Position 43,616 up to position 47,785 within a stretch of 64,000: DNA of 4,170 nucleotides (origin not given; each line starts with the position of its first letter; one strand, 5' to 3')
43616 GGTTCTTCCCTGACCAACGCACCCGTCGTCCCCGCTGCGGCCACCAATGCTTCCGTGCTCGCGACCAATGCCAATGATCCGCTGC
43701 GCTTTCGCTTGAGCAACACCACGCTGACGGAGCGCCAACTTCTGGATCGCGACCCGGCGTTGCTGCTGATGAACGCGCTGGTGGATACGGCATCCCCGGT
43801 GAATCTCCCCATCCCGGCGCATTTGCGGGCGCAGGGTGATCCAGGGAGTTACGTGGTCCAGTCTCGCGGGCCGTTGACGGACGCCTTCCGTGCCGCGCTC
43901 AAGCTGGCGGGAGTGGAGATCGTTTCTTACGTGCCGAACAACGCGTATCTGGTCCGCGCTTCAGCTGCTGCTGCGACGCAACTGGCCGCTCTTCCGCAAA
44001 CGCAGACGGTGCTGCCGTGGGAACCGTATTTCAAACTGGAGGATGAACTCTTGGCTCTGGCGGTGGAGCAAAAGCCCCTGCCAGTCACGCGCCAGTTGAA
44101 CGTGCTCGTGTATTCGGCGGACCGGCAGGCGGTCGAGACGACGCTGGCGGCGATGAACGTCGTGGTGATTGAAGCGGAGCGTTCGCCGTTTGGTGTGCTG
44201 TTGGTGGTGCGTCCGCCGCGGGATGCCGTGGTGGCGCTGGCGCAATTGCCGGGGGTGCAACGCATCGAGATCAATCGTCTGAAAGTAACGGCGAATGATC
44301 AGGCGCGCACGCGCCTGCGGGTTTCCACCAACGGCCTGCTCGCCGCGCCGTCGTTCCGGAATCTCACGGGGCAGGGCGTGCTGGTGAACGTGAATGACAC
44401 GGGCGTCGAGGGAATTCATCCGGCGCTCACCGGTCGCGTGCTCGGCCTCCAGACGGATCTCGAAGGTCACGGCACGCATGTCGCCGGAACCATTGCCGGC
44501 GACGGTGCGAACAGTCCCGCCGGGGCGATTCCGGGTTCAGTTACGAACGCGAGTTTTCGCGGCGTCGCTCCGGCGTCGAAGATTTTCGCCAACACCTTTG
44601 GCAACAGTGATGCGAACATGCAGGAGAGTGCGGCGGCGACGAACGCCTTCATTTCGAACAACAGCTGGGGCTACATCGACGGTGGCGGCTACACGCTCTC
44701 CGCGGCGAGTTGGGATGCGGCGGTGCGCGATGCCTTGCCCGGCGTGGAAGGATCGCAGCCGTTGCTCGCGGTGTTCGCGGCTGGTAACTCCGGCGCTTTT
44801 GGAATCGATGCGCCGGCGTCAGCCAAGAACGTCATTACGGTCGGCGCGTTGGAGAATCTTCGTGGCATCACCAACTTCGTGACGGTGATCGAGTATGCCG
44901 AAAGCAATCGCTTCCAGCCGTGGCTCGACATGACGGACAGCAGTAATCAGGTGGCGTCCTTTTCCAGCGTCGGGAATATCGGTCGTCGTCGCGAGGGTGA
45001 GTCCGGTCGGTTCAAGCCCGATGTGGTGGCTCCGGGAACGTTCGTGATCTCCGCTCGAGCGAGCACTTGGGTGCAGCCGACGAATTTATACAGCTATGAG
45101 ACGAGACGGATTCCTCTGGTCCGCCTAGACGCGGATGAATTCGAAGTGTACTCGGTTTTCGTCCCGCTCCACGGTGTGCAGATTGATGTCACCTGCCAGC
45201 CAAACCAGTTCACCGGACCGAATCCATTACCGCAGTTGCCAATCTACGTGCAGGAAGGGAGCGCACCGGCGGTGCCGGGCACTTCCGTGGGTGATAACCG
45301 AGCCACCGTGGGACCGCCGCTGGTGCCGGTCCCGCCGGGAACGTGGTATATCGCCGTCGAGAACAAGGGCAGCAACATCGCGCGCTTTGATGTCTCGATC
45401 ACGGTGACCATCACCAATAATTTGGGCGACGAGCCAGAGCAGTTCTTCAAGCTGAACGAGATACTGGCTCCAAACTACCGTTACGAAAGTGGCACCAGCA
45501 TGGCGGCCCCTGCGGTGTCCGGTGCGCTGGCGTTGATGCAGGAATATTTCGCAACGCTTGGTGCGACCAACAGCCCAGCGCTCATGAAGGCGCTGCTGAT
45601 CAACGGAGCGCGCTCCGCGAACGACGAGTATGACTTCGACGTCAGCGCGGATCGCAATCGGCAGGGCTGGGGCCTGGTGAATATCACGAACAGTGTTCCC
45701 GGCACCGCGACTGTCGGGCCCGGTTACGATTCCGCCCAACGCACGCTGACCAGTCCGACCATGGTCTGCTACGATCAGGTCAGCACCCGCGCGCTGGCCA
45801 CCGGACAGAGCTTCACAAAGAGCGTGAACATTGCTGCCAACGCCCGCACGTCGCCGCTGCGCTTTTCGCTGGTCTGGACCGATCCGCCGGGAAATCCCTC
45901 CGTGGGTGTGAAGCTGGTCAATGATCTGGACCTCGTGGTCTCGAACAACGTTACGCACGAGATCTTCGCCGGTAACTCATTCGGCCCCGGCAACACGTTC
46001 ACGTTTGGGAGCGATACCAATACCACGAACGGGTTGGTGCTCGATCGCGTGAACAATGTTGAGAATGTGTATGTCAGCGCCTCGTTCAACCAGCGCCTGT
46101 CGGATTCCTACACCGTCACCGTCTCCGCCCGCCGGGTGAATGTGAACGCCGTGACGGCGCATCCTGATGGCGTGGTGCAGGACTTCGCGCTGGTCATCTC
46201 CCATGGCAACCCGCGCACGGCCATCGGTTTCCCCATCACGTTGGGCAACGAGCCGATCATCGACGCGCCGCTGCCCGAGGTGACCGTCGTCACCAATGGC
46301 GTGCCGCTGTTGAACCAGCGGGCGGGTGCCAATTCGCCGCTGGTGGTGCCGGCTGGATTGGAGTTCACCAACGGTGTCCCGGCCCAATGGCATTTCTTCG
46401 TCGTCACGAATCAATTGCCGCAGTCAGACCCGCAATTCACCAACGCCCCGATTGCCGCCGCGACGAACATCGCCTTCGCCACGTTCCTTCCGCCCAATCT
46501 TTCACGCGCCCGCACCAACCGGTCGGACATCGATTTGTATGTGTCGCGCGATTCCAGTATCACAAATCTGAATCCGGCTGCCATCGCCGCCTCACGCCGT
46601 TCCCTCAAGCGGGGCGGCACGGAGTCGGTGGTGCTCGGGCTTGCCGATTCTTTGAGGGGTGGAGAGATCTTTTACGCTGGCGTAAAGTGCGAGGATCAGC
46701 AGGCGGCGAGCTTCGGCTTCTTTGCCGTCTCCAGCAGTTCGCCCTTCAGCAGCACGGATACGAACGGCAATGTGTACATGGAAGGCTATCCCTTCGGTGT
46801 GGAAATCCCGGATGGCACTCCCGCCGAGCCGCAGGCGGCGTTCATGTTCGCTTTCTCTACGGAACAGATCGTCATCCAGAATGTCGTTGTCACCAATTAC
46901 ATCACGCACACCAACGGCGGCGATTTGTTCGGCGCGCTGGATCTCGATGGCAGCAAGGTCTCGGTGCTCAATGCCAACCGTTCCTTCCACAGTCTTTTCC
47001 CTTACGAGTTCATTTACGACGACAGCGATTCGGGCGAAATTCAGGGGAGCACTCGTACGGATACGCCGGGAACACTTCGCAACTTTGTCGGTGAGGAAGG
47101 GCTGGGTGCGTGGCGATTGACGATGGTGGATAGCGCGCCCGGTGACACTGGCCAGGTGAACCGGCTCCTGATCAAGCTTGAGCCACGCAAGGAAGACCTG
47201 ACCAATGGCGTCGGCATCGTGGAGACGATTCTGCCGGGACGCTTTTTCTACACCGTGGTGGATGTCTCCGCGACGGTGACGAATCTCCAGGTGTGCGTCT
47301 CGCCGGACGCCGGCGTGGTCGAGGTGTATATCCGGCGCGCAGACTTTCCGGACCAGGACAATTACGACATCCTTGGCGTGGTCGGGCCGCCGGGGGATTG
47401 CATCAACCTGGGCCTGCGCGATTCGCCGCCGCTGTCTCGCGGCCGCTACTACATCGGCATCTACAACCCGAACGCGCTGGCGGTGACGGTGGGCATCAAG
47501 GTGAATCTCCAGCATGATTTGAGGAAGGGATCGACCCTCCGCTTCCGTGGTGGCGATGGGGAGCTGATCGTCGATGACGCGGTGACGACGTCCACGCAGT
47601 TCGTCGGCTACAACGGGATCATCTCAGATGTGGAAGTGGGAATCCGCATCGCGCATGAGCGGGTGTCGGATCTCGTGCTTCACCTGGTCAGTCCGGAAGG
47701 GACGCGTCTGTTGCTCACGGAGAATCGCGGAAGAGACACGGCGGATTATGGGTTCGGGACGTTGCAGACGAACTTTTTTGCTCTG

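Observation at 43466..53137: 3,223-aa subtilase with an unusual stacked architecture (TM anchor, prodomain, S8, two P-domains, DUF642-like module, about 10 PPC modules, duplicated C-terminal module)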

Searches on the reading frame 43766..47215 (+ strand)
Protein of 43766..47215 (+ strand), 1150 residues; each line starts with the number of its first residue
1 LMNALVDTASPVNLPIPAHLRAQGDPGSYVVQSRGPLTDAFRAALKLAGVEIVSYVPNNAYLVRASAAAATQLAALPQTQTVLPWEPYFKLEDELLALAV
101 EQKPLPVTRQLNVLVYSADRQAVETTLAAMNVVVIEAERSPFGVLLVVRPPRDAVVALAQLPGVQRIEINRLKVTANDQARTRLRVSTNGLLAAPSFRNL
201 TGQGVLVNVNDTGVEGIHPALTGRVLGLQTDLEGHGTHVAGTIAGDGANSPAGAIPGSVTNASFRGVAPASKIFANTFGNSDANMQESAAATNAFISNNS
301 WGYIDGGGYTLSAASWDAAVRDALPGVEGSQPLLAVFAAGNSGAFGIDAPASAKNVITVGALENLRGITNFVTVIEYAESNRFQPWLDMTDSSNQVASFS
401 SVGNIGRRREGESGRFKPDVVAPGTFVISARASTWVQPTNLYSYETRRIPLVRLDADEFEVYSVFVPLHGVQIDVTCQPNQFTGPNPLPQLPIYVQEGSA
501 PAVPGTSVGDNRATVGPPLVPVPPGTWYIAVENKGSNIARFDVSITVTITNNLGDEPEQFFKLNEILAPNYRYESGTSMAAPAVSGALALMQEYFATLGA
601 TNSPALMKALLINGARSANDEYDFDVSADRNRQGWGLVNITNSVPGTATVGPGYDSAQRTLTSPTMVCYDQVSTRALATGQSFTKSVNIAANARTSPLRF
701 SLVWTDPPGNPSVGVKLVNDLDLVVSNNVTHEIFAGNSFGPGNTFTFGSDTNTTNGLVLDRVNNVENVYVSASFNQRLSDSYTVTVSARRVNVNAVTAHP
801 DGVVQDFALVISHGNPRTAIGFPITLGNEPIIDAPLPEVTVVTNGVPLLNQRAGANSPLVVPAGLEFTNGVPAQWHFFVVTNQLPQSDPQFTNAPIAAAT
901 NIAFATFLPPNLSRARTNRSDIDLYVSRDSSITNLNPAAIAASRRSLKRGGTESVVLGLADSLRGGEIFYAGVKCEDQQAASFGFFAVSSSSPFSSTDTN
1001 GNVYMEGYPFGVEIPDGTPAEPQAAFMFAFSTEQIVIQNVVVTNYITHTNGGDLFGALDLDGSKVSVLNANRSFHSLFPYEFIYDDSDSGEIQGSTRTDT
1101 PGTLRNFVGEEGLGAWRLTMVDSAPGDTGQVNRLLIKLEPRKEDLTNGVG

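Call 58: search_solved_structures(query=window:43766-47215:+, max_evalue=0.001, show_alignments=2)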
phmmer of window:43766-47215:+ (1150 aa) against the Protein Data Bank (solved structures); distinct sequences matched with E-value up to 0.001: 15.
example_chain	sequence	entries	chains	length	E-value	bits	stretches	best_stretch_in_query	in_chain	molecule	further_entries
1wmd_A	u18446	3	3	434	7.8e-31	110.2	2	194-434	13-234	protease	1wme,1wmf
5fax_A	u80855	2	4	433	1.9e-30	108.9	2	199-434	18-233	Subtilase SubHal from Bacillus halmapalus | Enzyme subtilase SubHal from Bacillus halmapalus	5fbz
3afg_A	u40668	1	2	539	3.3e-11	45.2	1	157-372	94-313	Subtilisin-like serine protease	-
9ues_B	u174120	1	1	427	4.6e-10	41.4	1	200-372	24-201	Subtilisin-like serine protease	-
1dbi_A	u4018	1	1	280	7.9e-06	27.4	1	204-371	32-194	AK.1 SERINE PROTEASE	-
7xr8_A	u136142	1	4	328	2.6e-05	25.7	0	198-369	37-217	Major intracellular serine protease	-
7y6m_C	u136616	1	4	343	3.5e-05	25.2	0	199-371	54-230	Intracellular serine protease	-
1bjr_E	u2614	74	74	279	4.4e-05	24.9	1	197-365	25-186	PROTEINASE K | PROTEIN (PROTEINASE K)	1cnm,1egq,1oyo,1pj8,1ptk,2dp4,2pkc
1ic6_A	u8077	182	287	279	4.7e-05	24.8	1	197-365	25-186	PROTEINASE K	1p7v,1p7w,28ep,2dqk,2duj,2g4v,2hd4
1ht3_A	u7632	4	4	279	6e-05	24.5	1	197-365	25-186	PROTEINASE K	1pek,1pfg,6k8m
8rse_A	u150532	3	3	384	6.5e-05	24.3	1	193-366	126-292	Proteinase K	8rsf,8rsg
5ffn_A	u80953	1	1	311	9.7e-05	23.8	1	225-367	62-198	Enzyme subtilase SubTY from Bacillus sp. TY145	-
3f7m_A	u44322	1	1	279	0.0002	22.7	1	194-364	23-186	Alkaline serine protease ver112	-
8e7f_A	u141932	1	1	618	0.00039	21.8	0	558-647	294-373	Extracellular serine protease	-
6f9m_A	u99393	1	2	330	0.00092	20.5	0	201-246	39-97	Serine protease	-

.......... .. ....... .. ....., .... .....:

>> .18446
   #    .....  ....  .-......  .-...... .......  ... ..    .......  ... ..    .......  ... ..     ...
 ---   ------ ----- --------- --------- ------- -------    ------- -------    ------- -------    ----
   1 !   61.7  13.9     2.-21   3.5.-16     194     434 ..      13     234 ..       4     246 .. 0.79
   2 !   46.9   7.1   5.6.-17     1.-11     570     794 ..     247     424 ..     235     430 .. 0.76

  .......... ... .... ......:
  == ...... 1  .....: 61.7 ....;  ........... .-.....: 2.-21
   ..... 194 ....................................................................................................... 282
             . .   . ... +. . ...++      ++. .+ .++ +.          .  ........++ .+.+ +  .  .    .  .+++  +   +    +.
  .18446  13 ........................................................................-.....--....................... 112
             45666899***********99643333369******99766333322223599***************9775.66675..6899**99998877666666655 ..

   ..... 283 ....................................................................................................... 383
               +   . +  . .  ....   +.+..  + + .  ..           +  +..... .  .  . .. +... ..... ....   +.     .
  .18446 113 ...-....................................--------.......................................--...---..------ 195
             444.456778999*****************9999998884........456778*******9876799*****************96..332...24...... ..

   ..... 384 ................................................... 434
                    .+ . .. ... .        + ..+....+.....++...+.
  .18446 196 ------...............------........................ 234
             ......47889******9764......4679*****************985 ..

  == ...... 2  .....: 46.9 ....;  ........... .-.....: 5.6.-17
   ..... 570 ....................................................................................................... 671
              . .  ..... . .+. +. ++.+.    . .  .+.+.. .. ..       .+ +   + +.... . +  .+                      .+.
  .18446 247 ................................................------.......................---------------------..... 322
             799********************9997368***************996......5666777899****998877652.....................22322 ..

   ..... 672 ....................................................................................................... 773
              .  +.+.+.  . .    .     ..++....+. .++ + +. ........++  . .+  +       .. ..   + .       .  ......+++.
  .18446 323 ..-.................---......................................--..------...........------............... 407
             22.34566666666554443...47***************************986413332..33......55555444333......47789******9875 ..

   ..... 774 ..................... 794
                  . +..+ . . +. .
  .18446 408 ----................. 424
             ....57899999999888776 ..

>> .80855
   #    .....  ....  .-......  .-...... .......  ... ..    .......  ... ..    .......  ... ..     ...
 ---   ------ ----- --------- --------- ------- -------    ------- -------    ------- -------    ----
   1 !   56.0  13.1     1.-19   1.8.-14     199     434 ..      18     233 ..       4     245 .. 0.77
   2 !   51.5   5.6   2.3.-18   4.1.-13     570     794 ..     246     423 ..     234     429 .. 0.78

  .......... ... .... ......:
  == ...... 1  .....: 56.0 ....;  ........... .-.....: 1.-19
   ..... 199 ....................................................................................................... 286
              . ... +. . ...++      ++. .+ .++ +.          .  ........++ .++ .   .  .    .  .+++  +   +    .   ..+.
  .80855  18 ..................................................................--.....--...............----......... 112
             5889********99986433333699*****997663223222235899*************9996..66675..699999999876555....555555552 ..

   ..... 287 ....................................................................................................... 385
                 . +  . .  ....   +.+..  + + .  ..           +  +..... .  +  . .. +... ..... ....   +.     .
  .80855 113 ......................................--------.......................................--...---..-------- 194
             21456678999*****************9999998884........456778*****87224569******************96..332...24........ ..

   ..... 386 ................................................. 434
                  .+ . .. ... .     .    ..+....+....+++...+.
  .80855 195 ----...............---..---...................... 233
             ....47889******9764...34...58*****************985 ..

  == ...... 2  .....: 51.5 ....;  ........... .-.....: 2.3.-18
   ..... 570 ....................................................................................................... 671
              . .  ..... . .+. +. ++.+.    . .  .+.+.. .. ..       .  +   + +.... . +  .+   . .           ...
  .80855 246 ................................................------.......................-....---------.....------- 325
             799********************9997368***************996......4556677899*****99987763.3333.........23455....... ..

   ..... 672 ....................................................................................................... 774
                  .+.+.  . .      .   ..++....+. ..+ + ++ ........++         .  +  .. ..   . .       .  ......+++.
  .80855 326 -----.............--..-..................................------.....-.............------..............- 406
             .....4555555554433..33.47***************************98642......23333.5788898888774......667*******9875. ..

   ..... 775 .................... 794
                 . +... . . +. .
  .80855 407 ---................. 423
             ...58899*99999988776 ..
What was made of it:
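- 45068..45472 (+): PPC-like beta-sandwich inserted inside the S8 domain (aa 535-669). It fills the gap between KP-43 residues 234 and 247 (call 58).
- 45473..46147 (+): S8 part 2 (S678) plus the KP-43-type jelly-roll domain (aa 670-894). It aligns to KP-43 residues 247-424 and SubHal 246-423 (call 58).
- On S8A KP-43-type subtilase: phmmer hits to 1wmd and 5fax cover both domains, aa 294-534 and 670-894 (call 58).
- On S8B kexin/furin proprotein convertase: No kexin or furin chain among PDB hits at E<=1e-3 (call 58).
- Closest known: KP-43 / SubHal oxidatively stable subtilases. Same: Both the catalytic domain and the C-terminal jelly-roll domain align (call 58).
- Closest known: Kexin/furin proprotein convertases. 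Different: No kexin or furin chain is among the PDB hits at E<=1e-3 (call 58).
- Tried and rejected: Rejected (call 58).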

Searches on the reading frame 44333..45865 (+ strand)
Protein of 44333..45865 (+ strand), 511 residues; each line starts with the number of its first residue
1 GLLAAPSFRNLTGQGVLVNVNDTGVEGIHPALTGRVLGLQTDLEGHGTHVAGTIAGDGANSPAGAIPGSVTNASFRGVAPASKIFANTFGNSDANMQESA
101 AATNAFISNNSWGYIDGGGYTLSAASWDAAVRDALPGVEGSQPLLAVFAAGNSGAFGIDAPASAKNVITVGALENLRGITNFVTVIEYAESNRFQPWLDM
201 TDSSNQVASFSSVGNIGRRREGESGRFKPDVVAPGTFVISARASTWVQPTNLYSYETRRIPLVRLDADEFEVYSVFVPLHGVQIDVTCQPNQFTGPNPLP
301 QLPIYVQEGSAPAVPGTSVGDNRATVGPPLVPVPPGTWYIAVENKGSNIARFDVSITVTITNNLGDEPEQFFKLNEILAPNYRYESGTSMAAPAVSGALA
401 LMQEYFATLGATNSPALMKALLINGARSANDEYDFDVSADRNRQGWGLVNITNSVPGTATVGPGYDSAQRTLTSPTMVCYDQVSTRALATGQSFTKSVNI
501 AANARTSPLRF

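Call 12: search_protein_families(library=pfam, proteins=[window:44333-45865:+], max_evalue=1)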
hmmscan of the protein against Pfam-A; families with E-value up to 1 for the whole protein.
window:44333-45865:+ (511 aa): 1 family
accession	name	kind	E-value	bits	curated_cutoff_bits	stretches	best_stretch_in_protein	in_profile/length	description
PF00082.27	Peptidase_S8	-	3.8e-40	138.4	21.8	2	13-240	1-212/288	Subtilase family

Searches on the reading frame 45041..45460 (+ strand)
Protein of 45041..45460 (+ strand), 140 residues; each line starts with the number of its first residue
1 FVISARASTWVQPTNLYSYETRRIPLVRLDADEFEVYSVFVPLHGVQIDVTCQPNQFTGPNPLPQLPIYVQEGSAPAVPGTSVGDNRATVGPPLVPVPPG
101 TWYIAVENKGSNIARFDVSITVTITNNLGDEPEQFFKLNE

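Call 50: search_protein_families(library=pfam, proteins=[window:45041-45460:+], max_evalue=1)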
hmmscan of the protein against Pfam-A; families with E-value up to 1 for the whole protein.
seq(140 aa): 0 families

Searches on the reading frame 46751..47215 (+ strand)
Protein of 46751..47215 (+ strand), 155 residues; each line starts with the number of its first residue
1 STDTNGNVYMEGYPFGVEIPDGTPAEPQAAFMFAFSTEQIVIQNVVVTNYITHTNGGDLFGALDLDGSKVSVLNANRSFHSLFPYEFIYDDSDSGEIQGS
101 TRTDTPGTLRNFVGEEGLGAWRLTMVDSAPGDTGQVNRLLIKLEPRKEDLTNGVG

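Call 50: search_protein_families(library=pfam, proteins=[window:46751-47215:+], max_evalue=1)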
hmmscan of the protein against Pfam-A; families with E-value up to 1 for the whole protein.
seq(155 aa): 1 family
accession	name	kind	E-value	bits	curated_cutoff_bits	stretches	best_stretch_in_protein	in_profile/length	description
PF01483.27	P_proprotein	-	9.6e-06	26.1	21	1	43-138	2-81/86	Proprotein convertase P-domain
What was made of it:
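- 46877..47164 (+): P-domain 1 (aa 1138-1233), complete. PF01483, 26.1 bits, profile 2-81, one stretch (call 50).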

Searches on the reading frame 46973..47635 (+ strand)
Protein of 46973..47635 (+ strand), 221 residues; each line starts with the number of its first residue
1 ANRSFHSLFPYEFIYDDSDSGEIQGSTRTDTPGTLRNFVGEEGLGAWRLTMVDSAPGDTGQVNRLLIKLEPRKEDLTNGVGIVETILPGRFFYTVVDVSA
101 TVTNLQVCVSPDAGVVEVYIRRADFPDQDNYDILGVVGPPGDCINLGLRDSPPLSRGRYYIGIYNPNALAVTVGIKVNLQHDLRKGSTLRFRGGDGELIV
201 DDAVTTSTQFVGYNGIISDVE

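Call 12: search_protein_families(library=pfam, proteins=[window:46973-47635:+], max_evalue=1)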
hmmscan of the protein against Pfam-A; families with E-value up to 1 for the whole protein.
window:46973-47635:+ (221 aa): 1 family
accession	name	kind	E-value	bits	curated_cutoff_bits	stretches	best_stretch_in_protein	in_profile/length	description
PF01483.27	P_proprotein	-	0.0012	19.4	21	1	25-64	42-81/86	Proprotein convertase P-domain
